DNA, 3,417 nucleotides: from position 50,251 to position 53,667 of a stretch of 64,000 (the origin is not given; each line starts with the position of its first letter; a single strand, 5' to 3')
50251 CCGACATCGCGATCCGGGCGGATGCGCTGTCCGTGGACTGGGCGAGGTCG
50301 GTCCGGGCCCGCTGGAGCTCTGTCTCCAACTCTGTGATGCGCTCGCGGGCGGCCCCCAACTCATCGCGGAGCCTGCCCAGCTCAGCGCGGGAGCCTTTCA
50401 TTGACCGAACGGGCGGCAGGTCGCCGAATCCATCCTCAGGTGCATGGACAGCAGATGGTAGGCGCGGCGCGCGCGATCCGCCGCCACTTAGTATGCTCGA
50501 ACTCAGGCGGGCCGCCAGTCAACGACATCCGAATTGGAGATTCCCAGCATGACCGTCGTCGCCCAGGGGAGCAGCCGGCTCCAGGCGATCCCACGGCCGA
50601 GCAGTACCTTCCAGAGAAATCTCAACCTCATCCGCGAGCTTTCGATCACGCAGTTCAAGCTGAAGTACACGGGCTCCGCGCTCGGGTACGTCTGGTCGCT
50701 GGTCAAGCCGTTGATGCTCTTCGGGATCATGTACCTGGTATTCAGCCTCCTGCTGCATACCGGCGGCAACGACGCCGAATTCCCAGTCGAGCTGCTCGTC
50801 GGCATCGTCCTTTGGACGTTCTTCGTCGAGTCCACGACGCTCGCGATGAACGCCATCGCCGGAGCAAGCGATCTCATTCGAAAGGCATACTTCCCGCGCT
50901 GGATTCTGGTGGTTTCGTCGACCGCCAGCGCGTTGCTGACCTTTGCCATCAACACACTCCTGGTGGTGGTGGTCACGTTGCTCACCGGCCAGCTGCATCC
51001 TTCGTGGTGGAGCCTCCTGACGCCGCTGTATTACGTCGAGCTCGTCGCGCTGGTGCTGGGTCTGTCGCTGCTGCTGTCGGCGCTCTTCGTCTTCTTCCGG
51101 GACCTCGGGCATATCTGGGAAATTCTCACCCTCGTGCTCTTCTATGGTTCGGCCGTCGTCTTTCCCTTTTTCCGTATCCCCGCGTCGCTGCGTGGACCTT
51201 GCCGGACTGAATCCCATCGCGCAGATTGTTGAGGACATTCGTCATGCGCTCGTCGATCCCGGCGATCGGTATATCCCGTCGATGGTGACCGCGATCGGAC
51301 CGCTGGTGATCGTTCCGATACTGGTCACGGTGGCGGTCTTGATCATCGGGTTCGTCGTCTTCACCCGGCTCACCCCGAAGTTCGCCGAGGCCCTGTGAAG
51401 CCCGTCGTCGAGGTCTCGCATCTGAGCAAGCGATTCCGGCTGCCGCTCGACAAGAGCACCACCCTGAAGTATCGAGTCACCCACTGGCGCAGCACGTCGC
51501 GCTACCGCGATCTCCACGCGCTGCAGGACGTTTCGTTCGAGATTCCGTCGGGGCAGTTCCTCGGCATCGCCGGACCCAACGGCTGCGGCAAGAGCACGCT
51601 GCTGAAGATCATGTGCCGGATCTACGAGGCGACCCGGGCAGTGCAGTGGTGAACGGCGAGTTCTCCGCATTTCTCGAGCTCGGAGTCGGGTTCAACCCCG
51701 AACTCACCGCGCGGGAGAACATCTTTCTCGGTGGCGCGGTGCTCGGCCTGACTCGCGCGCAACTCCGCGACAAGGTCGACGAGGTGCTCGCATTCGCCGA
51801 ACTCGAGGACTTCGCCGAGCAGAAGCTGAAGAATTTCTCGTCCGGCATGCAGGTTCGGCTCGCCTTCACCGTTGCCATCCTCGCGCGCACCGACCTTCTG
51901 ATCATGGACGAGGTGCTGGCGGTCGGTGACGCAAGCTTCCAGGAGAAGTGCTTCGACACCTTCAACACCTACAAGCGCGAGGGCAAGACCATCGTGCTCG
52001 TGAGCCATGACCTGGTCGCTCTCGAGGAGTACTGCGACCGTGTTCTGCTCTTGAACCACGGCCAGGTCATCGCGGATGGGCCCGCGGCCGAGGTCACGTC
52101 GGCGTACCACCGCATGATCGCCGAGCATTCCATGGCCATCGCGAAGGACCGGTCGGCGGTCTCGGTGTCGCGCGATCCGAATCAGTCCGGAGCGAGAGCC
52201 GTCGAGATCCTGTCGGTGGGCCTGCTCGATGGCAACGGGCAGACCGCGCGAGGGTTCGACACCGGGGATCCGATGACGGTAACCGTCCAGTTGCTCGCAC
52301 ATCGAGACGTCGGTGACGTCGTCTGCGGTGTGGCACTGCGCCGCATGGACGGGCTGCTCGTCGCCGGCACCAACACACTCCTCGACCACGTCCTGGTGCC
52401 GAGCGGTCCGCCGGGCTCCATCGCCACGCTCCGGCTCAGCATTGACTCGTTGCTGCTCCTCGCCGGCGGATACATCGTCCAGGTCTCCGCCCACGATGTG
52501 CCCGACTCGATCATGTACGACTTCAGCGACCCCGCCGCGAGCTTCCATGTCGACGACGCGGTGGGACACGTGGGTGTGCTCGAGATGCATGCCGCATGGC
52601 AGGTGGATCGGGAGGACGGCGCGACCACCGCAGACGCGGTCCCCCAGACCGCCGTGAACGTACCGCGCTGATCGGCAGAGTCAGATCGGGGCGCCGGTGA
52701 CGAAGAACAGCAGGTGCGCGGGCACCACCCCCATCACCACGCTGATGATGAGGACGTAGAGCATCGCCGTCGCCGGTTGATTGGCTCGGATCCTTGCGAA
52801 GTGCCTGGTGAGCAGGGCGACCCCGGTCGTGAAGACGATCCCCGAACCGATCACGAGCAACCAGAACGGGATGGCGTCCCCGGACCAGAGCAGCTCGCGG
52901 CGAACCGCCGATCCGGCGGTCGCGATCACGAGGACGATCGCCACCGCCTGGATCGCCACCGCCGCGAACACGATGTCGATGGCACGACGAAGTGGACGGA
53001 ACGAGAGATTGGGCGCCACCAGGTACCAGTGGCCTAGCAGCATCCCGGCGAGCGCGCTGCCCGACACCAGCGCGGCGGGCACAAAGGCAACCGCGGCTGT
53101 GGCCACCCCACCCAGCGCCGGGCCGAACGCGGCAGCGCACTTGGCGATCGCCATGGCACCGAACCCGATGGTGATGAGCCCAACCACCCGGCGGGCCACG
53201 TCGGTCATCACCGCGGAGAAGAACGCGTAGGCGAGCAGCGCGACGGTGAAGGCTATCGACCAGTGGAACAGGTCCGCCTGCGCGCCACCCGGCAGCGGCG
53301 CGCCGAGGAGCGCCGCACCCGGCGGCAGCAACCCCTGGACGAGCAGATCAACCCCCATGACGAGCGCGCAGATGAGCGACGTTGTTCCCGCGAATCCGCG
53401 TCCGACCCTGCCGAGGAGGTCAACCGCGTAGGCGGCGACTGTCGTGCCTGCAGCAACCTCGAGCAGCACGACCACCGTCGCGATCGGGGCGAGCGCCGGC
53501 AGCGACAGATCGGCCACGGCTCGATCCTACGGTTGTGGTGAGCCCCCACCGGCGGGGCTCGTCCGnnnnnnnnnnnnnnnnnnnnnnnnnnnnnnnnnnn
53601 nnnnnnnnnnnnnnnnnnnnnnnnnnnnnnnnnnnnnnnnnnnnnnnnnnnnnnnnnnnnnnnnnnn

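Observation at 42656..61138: An 18-kb ABC-transporter-dependent surface glycan locus with a Wzt C-terminal recognition domain and a coiled-coil methyltransferase (WbdD-like chain-length/terminator logic) in an actinobacterial background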

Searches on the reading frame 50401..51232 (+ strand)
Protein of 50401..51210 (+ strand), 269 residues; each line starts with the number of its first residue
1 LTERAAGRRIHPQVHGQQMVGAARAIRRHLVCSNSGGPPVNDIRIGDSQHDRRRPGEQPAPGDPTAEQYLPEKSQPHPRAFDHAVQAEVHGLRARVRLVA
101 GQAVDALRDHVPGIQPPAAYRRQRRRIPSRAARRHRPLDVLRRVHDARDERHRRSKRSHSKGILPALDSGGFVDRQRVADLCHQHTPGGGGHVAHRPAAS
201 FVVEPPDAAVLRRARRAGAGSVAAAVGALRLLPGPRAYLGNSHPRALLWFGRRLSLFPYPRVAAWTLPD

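Call 4: search_protein_families(library=pfam, proteins=[window:50401-51210:+, window:50534-51232:+], max_evalue=0.01)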
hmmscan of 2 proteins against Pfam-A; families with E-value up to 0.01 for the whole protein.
window:50401-51210:+ (269 aa): 0 families

window:50534-51232:+ (232 aa): 1 family
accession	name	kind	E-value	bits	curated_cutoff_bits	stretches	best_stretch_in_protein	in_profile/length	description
PF01061.29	ABC2_membrane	-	1.4e-09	38.2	26.9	1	34-217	4-188/211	ABC-2 type transporter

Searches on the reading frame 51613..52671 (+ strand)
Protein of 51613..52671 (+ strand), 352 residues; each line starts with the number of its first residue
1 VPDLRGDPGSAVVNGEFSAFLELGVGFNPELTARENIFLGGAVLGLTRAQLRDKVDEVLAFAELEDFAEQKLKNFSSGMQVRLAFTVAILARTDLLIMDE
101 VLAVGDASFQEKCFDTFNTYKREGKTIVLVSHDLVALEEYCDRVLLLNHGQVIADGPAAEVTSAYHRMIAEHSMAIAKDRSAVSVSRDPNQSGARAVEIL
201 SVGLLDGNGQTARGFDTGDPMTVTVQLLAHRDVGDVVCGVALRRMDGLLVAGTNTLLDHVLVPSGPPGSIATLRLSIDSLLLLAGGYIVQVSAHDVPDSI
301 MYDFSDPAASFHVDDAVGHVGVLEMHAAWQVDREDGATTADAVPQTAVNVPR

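Call 4: search_protein_families(library=pfam, proteins=[window:51613-52671:+], max_evalue=0.01)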
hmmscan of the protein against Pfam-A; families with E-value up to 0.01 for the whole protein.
window:51613-52671:+ (352 aa): 2 families
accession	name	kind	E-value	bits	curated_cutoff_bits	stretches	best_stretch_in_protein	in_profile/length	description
PF14524.12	Wzt_C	-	4.5e-23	82.3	30.4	1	190-319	3-140/143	Wzt C-terminal domain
PF00005.33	ABC_tran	-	2.3e-08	35.2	25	1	25-101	68-135/137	ABC transporter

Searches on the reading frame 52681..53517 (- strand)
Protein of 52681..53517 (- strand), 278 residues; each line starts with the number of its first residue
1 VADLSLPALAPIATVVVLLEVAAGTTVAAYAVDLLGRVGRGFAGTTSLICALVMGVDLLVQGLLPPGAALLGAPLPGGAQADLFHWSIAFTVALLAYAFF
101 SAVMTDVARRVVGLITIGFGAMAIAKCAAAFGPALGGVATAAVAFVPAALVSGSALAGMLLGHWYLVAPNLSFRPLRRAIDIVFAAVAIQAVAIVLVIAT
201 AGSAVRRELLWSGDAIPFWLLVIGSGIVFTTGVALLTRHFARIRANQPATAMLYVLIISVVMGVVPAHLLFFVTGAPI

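Call 5: search_protein_families(library=pfam, proteins=[window:52681-53517:-], max_evalue=0.01)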
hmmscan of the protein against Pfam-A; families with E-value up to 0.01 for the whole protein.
window:52681-53517:- (278 aa): 0 families

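Call 28: search_protein_families(library=ncbifam, proteins=[window:52681-53517:-], max_evalue=0.001)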
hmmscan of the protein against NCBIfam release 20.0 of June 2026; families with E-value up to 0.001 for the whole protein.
window:52681-53517:- (278 aa): 0 families

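Call 60: find_homologous_proteins(query=window:52681-53517:-)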
Query window:52681-53517:- (278 aa): 478 proteins with E <= 0.001 among 8000 candidates; the best 120 are listed.
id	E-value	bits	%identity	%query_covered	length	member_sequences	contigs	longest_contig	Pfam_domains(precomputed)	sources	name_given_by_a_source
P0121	2.3e-151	521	93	100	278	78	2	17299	-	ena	-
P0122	9.3e-144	496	88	100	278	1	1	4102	-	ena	-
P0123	1.7e-143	495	87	100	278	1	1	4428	-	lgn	-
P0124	1.9e-143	495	87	100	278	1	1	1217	-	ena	-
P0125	3.7e-143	494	88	99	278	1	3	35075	-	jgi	jgi:hypothetical protein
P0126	5.5e-143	493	87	99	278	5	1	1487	-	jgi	-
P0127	8.8e-143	492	88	99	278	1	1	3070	-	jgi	jgi:hypothetical protein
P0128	2.1e-142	491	89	100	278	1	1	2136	-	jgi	jgi:hypothetical protein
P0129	4.0e-142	490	87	99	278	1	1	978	-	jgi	jgi:hypothetical protein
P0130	6.2e-141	486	88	99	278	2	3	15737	-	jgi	jgi:hypothetical protein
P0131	7.1e-141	486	88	99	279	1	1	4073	-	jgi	jgi:hypothetical protein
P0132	8.8e-141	486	87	100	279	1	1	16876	-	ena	-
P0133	1.0e-140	486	87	100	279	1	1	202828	-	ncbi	ncbi:MAG: hypothetical protein ACYDC4_04230 [Candidatus Dormibacteria bacterium]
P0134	1.2e-140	485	88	99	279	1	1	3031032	-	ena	-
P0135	1.5e-140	485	87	99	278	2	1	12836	-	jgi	jgi:hypothetical protein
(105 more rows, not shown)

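Call 84: predict_structure(alignment_id=A5)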
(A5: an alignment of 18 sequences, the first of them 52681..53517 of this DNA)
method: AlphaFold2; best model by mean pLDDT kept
length: 278 residues; sequences in the alignment: 18
mean_pLDDT: 44.5   pTM: 0.33
mean pLDDT of the five models: 44.5, 43.3, 42.0, 39.8, 38.1
residues with pLDDT >= 90: 0; 70-90: 0; 50-70: 70; < 50: 208
segments of 3 or more residues with pLDDT < 50: 1-155, 163-168, 212-217, 219-221, 259-262, 264-278
pLDDT, mean of each block of 10 residues (from residue 1): 33 40 34 31 33 38 39 41 45 46 45 46 47 45 46 49 50 53 52 51 51 47 49 52 53 50 46 35
secondary structure, 60 per line:
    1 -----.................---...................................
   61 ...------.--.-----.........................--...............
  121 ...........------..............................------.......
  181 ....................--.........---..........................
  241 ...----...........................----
elements in order: H6-22 H26-63 H79-103 H106-131 H138-167 H174-200 H203-211 H215-243 H248-274
